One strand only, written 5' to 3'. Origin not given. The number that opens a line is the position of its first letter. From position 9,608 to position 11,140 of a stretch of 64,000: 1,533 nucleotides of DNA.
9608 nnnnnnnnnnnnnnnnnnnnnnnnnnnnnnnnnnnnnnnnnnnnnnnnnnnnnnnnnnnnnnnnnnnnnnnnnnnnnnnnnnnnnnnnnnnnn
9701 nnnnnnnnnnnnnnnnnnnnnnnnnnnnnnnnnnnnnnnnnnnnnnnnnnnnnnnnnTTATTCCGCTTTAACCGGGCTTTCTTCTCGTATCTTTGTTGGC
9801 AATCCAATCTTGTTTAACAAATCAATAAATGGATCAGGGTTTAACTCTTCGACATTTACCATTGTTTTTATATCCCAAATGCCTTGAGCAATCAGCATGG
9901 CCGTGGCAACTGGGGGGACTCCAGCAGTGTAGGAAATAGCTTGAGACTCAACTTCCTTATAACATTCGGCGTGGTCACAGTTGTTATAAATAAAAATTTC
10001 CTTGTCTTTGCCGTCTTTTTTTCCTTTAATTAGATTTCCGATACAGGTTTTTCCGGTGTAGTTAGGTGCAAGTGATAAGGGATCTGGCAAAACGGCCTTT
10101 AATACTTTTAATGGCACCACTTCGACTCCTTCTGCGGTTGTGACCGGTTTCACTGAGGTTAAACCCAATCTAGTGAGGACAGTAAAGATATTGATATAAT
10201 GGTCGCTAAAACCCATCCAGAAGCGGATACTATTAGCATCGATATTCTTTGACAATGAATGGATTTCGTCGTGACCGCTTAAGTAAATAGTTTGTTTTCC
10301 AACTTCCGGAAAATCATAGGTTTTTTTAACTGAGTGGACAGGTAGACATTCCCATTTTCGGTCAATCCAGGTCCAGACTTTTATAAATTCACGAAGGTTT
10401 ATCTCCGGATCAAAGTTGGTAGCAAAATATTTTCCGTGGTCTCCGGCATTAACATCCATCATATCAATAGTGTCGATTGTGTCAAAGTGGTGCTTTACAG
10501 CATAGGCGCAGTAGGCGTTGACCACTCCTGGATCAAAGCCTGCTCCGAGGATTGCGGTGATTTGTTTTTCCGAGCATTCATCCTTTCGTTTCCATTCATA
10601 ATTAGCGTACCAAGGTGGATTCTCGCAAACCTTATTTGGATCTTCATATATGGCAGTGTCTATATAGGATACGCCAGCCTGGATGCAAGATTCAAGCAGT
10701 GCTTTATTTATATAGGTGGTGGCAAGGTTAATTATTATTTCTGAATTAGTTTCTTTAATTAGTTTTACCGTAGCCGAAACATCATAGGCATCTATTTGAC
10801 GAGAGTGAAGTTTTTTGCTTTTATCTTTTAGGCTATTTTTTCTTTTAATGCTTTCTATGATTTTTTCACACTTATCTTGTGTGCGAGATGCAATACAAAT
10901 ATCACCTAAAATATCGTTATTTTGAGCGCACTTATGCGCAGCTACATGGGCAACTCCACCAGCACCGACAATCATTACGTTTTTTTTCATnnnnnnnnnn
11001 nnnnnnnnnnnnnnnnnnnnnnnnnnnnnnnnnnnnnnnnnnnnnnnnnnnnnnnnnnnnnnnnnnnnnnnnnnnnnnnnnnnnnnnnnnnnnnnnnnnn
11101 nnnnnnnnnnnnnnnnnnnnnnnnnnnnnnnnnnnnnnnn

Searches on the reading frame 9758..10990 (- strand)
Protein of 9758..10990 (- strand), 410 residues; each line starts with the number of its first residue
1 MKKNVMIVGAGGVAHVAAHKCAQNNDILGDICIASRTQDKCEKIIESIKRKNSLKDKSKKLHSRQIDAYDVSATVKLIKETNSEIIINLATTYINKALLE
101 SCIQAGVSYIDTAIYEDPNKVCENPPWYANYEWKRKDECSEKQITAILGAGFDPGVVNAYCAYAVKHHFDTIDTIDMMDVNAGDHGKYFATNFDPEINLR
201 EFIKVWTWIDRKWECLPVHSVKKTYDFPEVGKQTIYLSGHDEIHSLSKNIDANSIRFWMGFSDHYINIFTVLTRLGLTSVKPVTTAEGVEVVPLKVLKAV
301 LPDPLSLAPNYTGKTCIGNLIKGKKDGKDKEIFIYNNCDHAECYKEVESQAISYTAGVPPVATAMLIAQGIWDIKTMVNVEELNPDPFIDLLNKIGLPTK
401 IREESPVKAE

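Call 70: search_protein_families(library=pfam, proteins=[window:9758-10990:-], max_evalue=0.000001)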
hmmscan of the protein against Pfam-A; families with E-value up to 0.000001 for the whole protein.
window:9758-10990:- (410 aa): 2 families
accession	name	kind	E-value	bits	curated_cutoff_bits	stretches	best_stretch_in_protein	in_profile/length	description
PF16653.10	Sacchrp_dh_C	-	6.3e-33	115.5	31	1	151-396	1-264/265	Saccharopine dehydrogenase C-terminal domain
PF03435.24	Sacchrp_dh_NADP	-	8.3e-31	107.4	25.1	1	5-147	1-129/129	Saccharopine dehydrogenase NADP binding domain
